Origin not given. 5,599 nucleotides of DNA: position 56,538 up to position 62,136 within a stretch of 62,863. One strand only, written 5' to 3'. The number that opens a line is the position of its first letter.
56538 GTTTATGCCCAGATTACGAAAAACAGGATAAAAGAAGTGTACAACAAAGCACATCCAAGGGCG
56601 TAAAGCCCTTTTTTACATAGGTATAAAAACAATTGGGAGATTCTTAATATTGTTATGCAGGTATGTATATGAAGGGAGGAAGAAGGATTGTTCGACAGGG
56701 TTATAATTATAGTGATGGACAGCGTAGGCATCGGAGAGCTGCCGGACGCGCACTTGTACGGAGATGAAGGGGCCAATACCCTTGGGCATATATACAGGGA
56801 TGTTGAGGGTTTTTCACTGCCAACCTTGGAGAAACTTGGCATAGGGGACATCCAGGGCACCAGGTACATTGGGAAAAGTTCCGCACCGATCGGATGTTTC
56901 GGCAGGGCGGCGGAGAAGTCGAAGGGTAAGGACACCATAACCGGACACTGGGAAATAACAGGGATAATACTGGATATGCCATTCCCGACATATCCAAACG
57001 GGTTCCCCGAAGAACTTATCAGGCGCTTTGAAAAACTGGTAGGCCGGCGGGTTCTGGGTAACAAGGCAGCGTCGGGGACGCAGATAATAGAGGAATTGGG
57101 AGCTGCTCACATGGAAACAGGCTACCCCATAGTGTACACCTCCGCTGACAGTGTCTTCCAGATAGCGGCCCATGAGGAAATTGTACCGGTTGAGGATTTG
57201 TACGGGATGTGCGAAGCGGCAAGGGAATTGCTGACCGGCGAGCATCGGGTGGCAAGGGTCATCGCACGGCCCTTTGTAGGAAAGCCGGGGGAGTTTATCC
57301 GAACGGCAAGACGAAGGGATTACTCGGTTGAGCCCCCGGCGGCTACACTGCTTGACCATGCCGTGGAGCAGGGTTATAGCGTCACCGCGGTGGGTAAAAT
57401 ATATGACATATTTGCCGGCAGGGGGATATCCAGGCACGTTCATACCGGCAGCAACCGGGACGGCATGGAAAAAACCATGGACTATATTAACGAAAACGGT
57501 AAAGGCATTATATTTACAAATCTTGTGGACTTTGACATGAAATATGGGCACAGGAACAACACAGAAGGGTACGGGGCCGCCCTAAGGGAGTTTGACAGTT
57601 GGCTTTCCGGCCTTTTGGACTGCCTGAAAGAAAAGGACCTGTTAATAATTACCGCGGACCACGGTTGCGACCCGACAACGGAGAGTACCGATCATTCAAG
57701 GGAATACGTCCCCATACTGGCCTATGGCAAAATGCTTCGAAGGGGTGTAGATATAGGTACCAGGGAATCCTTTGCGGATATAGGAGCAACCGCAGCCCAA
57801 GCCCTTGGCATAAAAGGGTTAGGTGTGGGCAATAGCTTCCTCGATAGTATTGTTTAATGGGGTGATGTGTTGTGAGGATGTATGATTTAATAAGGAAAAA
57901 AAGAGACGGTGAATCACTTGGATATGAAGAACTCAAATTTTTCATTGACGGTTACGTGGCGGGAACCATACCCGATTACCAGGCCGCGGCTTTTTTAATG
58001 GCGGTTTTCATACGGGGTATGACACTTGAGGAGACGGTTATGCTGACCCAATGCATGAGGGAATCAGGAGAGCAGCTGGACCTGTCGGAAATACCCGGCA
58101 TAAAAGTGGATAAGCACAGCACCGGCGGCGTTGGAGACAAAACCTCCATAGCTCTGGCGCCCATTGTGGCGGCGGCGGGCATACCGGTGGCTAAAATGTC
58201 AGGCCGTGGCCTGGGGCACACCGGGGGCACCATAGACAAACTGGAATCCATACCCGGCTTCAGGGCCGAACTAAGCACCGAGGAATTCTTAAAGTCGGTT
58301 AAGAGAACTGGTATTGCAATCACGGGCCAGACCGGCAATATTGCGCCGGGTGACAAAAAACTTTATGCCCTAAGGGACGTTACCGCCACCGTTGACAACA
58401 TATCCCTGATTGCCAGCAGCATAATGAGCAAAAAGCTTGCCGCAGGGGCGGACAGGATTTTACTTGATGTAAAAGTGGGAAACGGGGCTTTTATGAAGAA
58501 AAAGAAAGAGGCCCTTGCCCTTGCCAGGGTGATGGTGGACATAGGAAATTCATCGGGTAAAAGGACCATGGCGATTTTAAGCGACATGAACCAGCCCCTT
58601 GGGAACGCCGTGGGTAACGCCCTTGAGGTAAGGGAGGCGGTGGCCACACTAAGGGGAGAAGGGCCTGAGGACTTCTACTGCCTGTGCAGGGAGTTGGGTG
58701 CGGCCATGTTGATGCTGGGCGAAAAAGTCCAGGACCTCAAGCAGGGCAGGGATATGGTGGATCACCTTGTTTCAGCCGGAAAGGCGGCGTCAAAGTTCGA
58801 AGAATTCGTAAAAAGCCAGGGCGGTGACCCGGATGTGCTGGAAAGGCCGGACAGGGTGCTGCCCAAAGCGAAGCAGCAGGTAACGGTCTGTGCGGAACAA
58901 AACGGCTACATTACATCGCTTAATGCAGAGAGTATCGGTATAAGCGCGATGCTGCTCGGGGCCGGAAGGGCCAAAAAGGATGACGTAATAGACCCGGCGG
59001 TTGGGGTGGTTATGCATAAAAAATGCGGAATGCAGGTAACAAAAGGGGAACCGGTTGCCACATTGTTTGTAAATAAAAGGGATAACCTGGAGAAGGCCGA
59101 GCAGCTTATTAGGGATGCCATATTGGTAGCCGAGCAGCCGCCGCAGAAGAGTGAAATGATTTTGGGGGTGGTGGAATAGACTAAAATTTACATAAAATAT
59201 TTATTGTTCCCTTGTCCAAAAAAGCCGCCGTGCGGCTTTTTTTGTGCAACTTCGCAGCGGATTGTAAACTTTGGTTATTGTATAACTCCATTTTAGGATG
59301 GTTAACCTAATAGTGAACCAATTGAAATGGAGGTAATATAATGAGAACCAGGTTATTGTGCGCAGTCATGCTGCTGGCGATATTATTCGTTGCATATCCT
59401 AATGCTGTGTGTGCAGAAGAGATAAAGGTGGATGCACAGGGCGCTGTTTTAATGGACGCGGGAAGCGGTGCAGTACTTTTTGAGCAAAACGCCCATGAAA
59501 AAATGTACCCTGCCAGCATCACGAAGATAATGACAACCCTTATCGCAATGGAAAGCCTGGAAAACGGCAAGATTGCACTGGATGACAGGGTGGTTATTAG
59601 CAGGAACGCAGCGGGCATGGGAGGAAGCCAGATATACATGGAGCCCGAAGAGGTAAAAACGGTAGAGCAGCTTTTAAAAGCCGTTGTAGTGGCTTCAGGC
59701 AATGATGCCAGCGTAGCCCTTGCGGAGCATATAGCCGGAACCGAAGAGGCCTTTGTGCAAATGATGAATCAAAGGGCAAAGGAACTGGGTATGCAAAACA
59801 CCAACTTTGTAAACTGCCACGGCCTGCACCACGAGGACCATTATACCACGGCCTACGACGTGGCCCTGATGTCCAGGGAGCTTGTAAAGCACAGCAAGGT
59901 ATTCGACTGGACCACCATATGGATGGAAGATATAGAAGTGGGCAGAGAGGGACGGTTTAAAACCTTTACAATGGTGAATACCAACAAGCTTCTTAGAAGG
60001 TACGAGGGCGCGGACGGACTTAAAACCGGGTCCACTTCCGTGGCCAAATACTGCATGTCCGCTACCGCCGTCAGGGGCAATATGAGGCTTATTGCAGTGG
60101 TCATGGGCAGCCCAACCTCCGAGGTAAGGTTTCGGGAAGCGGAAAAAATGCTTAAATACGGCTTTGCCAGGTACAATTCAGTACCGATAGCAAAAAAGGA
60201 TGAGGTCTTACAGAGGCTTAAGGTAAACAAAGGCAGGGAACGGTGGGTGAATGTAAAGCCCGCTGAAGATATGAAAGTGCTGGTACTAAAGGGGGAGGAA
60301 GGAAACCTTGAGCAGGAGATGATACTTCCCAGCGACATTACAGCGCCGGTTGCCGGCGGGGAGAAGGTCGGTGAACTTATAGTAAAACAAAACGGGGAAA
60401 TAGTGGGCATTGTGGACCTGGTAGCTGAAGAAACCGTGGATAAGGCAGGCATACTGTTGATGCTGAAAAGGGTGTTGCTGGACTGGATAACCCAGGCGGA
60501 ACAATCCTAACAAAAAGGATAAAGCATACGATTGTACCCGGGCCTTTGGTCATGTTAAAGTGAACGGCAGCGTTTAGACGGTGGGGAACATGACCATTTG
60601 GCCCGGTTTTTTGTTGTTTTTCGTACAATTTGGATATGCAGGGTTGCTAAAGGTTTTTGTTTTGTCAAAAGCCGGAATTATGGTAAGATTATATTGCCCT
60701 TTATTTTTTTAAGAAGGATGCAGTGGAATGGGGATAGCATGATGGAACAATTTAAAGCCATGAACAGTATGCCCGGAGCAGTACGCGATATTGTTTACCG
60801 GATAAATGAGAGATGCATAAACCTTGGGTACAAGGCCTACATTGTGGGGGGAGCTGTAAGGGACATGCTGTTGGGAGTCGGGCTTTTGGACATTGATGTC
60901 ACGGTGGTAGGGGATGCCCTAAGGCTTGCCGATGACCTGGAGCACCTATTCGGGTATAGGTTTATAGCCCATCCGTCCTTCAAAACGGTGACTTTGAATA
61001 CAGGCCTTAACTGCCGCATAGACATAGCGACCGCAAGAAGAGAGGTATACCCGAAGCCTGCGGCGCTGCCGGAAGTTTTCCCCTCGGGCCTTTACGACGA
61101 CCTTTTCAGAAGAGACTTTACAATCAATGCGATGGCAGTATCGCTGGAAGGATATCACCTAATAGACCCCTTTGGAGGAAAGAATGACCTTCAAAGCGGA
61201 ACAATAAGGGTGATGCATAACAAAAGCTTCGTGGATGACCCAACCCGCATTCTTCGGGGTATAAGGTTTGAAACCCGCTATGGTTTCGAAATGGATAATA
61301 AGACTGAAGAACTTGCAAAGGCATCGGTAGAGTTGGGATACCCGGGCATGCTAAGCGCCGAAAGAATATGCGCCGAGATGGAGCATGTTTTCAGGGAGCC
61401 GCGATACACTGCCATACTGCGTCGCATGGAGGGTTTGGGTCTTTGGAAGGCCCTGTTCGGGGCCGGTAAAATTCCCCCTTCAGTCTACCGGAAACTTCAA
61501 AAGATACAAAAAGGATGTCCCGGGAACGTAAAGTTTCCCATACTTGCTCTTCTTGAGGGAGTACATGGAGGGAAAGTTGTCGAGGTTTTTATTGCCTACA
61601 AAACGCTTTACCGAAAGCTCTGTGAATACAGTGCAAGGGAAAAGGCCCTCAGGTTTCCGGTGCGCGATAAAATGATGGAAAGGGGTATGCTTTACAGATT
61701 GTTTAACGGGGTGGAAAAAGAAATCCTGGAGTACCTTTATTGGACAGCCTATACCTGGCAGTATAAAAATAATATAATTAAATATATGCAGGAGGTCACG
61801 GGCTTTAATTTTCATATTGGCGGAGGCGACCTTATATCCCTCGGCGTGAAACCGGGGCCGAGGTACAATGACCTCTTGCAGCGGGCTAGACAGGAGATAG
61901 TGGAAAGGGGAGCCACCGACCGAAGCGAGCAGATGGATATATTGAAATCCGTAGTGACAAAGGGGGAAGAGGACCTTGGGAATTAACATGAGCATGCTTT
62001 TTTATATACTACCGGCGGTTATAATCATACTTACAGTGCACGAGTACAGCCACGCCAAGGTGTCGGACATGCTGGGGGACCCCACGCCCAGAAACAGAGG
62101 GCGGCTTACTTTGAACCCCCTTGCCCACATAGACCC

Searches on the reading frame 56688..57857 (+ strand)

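Call 60: search_protein_families(library=pfam, proteins=[window:56688-57857:+], max_evalue=0.00001)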
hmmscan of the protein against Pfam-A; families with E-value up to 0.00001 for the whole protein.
window:56688-57857:+ (389 aa): 1 family
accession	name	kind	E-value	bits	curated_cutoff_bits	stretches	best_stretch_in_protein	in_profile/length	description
PF01676.23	Metalloenzyme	-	2.8e-40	138.9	24.3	1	4-376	2-251/252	Metalloenzyme superfamily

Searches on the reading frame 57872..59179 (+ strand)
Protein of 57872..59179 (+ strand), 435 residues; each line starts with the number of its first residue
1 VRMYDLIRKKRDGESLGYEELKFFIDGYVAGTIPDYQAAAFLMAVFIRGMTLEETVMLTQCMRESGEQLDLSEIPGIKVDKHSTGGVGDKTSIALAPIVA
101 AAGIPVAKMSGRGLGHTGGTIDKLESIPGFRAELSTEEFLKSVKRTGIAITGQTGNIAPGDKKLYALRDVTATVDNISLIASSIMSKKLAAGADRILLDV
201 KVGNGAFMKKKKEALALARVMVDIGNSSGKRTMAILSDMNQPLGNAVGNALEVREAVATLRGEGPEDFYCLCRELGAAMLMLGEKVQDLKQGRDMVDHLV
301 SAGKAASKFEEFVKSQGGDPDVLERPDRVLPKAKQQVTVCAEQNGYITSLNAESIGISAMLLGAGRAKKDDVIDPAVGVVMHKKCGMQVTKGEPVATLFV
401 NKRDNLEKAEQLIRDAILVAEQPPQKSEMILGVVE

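Call 60: search_protein_families(library=pfam, proteins=[window:57872-59179:+], max_evalue=0.00001)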
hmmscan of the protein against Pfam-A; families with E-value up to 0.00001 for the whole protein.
window:57872-59179:+ (435 aa): 3 families
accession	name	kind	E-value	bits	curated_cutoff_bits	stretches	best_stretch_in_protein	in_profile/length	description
PF00591.27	Glycos_transf_3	-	8.5e-47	160.4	27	1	78-305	4-252/253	Glycosyl transferase family, a/b domain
PF02885.22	Glycos_trans_3N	-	4.7e-24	84.3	26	1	5-66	2-63/63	Glycosyl transferase family, helical bundle domain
PF07831.19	PYNP_C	-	2.7e-23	81.9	27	1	346-417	1-72/75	Pyrimidine nucleoside phosphorylase C-terminal domain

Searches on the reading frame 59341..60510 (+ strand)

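Call 60: search_protein_families(library=pfam, proteins=[window:59341-60510:+], max_evalue=0.00001)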
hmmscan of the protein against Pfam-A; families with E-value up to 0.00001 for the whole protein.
window:59341-60510:+ (389 aa): 3 families
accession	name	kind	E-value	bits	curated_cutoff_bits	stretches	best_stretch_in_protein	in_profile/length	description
PF00768.25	Peptidase_S11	-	1.8e-76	257.2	27.6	1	25-258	5-238/239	D-alanyl-D-alanine carboxypeptidase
PF07943.18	PBP5_C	-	3.1e-17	62.9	21.2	1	278-368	1-91/91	Penicillin-binding protein 5, C-terminal domain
PF13354.11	Beta-lactamase2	-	7.9e-16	58.5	22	1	36-183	3-148/214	Beta-lactamase enzyme family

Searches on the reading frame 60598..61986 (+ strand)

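Call 60: search_protein_families(library=pfam, proteins=[window:60598-61986:+], max_evalue=0.00001)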
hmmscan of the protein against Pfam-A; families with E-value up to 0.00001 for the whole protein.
window:60598-61986:+ (462 aa): 1 family
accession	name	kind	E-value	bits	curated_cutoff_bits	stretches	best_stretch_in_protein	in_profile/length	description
PF01743.26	PolyA_pol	-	2e-26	93.3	23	1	80-204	1-126/126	Poly A polymerase head domain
